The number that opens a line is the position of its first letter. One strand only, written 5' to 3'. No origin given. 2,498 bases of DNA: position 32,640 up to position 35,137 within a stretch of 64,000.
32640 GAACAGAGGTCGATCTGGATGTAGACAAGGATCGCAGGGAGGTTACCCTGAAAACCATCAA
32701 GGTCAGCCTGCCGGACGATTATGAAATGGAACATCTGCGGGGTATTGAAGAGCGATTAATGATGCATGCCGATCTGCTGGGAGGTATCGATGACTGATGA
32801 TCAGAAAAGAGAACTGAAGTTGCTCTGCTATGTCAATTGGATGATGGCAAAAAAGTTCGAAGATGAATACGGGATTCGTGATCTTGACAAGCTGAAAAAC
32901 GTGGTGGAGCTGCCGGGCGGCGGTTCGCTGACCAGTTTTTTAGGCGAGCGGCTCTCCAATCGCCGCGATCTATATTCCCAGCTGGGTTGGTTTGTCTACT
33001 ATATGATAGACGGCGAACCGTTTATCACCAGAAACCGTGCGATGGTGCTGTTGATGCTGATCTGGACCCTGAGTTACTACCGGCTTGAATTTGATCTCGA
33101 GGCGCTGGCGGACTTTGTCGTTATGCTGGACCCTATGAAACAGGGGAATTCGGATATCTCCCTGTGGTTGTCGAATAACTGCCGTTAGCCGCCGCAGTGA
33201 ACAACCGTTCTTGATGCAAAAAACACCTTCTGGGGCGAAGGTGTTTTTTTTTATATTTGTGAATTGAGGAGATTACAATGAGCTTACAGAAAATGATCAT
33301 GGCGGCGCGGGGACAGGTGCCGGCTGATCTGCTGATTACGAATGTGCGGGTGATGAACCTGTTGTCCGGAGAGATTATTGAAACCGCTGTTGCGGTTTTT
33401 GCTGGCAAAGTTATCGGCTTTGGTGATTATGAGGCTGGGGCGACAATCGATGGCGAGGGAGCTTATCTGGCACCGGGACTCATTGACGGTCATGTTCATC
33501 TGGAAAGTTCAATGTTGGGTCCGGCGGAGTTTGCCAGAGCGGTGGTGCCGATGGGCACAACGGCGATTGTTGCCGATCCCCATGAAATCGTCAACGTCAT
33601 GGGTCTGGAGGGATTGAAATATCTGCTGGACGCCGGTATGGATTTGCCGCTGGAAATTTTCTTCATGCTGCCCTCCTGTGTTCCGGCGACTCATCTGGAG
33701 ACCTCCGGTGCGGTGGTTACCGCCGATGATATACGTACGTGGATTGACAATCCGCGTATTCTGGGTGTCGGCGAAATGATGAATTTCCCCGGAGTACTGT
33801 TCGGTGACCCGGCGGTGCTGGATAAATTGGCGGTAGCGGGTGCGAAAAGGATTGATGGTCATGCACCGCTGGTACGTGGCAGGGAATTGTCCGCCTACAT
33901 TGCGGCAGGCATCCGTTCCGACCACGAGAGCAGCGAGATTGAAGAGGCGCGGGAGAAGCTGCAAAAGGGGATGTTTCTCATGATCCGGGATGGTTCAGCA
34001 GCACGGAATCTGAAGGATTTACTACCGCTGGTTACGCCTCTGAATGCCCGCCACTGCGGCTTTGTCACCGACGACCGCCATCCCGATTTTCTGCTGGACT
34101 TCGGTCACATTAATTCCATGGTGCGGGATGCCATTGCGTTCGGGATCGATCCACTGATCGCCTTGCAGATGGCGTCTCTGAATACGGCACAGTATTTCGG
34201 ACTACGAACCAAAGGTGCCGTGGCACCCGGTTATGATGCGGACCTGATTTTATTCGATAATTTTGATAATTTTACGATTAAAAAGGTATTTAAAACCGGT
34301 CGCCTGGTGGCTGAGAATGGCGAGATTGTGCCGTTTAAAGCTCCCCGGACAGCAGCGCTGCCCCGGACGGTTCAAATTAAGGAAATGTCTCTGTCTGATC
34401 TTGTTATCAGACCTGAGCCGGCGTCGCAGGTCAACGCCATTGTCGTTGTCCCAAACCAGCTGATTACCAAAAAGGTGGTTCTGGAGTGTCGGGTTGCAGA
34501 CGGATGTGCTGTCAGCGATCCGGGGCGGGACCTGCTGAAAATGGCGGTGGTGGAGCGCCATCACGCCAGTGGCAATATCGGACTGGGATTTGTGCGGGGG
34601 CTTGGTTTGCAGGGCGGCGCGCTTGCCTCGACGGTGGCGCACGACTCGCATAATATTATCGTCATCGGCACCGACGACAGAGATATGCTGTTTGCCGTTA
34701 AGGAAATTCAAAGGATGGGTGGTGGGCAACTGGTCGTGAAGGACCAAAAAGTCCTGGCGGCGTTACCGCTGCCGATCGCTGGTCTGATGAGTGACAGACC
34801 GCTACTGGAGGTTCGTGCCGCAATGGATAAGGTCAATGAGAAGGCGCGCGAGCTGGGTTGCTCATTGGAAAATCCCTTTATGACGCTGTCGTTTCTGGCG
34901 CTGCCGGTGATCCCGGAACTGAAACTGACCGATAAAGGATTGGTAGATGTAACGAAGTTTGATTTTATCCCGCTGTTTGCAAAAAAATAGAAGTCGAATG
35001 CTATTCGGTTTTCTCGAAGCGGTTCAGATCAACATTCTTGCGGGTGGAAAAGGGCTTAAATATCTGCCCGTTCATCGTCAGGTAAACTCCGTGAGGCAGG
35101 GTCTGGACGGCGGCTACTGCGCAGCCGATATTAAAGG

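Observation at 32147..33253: Self-contained three-gene module: two paralogous AbrB/MazE-like genes plus a Doc/Fic-like gene with a crippled active site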

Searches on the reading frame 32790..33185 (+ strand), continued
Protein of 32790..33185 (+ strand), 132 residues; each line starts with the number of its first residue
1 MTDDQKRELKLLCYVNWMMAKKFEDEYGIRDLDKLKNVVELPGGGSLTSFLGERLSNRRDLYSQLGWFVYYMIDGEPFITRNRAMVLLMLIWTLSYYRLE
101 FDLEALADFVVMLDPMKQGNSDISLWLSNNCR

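Call 39: search_protein_families(library=padloc, proteins=[window:32790-33185:+], max_evalue=1)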
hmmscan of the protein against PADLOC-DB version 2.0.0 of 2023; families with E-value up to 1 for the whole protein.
window:32790-33185:+ (132 aa): 0 families

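Call 40: search_protein_families(library=phrogs, proteins=[window:32790-33185:+], max_evalue=1)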
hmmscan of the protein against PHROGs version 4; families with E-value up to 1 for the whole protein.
window:32790-33185:+ (132 aa): 1 family
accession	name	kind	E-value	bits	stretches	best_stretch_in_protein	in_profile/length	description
phrog_9967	-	unknown function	0.22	12.6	1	15-43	55-83/98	-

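Call 54: find_related_loci(query=A1, collection=viral_contigs, flank=3000)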
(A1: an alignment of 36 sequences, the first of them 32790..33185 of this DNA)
Query A1 (132 aa) in viral_contigs; peptide patterns used: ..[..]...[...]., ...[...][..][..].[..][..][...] (x = any residue, [..] = any of these).
12 stretches matched a pattern, but none encodes a relative of the query by tblastn (E <= 1e-3).

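Call 63: fold_search(model_id=the predicted structure, library=viral)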
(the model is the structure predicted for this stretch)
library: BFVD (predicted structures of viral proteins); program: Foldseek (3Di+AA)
matches with E <= 10: 82; with E <= 0.001: 0
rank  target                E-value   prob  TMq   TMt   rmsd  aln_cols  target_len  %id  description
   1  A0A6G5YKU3            1.7e-02  1.00  0.60  0.50   4.9       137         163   14  (no name in the UniProt tables at hand)
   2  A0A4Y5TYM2            1.9e-01  0.96  0.56  0.29   6.3       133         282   15  (no name in the UniProt tables at hand)
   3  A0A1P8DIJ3            6.0e-01  0.08  0.21  0.05  15.1       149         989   14  (no name in the UniProt tables at hand)
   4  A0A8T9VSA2            1.4e+00  0.33  0.40  0.29   9.7       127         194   12  (no name in the UniProt tables at hand)
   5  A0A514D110            1.4e+00  0.15  0.29  0.12   9.0       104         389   13  (no name in the UniProt tables at hand)
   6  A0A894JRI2            2.1e+00  0.13  0.36  0.19   8.6       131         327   14  (no name in the UniProt tables at hand)
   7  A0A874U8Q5            3.0e+00  0.08  0.28  0.26  13.8       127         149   19  (no name in the UniProt tables at hand)
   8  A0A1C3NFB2            3.8e+00  0.13  0.33  0.46   4.7        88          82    9  (no name in the UniProt tables at hand)
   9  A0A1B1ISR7            3.8e+00  0.09  0.28  0.32   7.6        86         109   15  (no name in the UniProt tables at hand)
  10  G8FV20                4.0e+00  0.14  0.34  0.35   5.2        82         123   21  Uncharacterized protein [Pediococcus phage cIP1]
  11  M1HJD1                4.0e+00  0.06  0.27  0.17  10.8       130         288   18  (no name in the UniProt tables at hand)
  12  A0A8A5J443            4.0e+00  0.04  0.25  0.23  18.2       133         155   14  (no name in the UniProt tables at hand)
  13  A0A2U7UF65            4.4e+00  0.04  0.24  0.23  14.9       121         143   12  F-box domain-containing protein [Pandoravirus macleodensis]
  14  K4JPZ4                4.4e+00  0.02  0.19  0.16  14.4       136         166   16  Uncharacterized protein [Caulobacter phage phiCbK]
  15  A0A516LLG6            4.7e+00  0.03  0.19  0.24  12.4        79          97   16  (no name in the UniProt tables at hand)
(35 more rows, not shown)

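Call 68: find_encoding_contigs(protein=P0040, flank=2500, max_places=3)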
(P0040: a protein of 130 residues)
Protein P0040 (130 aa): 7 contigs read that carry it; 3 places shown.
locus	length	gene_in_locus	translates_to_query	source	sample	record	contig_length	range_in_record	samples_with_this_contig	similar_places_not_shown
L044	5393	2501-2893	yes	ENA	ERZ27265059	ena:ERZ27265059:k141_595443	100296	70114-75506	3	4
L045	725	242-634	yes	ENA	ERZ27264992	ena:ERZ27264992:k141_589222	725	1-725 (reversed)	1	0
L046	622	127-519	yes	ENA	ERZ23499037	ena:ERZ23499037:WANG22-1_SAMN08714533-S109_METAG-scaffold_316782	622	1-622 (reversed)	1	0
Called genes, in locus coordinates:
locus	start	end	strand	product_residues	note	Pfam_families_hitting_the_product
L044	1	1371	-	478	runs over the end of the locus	PF00672:HAMP, PF00512:HisKA, PF02518:HATPase_c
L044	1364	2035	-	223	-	PF00072:Response_reg, PF00486:Trans_reg_C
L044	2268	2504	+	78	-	-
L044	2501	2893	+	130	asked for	PF02661:Fic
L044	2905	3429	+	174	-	PF05163:DinB, PF04978:MST, PF12867:DinB_2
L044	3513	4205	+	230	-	PF00535:Glycos_transf_2, PF10111:Glyco_tranf_2_2 (weak), PF13641:Glyco_tranf_2_3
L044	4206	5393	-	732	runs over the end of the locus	PF00486:Trans_reg_C (weak), PF03704:BTAD, PF07719:TPR_2 (faint), PF13174:TPR_6 (faint), PF13176:TPR_7 (faint), PF13181:TPR_8 (faint), PF00515:TPR_1 (weak), PF14559:TPR_19 (weak), +9 more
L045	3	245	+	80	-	?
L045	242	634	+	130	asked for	PF02661:Fic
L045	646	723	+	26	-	?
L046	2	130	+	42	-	?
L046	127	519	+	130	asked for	PF02661:Fic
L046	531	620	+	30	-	?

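Call 72: search_protein_families(library=ncbifam, proteins=[P0040], max_evalue=0.01)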
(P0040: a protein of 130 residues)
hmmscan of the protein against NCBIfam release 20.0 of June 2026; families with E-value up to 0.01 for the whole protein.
P0040 (130 aa): 1 family
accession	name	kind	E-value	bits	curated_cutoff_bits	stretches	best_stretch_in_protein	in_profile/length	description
TIGR01550.1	DOC_P1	subfamily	4.6e-22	78.5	38.65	1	9-123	5-121/122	type II toxin-antitoxin system death-on-curing family toxin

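Call 73: search_dna_similar(query=window:32790-33185:+, collection=plasmids, mode=protein, max_evalue=0.001, max_rows=10)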
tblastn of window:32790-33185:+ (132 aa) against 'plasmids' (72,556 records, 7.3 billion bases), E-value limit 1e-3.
No match.

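Call 74: search_dna_similar(query=window:32790-33185:+, collection=phages, mode=protein, max_evalue=0.001, max_rows=10)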
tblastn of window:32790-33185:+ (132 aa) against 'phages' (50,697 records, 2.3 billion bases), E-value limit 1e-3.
No match.
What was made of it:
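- There are no hits in viral contigs, phages, plasmids or PADLOC (calls 54, 73, 74, 39).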

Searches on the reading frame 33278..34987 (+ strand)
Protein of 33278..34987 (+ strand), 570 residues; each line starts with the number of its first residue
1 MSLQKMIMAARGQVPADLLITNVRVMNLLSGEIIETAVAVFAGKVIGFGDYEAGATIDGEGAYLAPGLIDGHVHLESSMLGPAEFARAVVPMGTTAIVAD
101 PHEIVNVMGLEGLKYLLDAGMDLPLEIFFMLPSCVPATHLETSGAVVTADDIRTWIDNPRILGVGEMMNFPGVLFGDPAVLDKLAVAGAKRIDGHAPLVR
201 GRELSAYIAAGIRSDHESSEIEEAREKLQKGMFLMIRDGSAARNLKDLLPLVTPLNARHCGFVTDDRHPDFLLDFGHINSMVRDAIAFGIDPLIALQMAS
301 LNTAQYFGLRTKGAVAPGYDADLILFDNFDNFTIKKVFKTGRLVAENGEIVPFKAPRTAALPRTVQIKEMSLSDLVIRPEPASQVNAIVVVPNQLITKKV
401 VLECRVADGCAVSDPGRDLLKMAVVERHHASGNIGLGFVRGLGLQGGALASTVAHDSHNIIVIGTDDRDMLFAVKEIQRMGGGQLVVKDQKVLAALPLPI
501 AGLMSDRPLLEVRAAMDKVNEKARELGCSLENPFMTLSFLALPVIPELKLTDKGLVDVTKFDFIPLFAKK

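Call 5: search_protein_families(library=pfam, proteins=[window:33278-34987:+], max_evalue=1)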
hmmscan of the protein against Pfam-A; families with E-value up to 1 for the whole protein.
window:33278-34987:+ (570 aa): 3 families
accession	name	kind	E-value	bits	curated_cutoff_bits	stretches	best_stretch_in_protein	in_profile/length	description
PF13382.11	Adenine_deam_C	-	5.6e-73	244.3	27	1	394-561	1-168/169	Adenine deaminase C-terminal domain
PF01979.26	Amidohydro_1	-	3.3e-33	115.8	25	1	63-344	1-345/345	Amidohydrolase family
PF07969.17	Amidohydro_3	-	8.7e-10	39.1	29.7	2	295-336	412-453/472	Amidohydrolase family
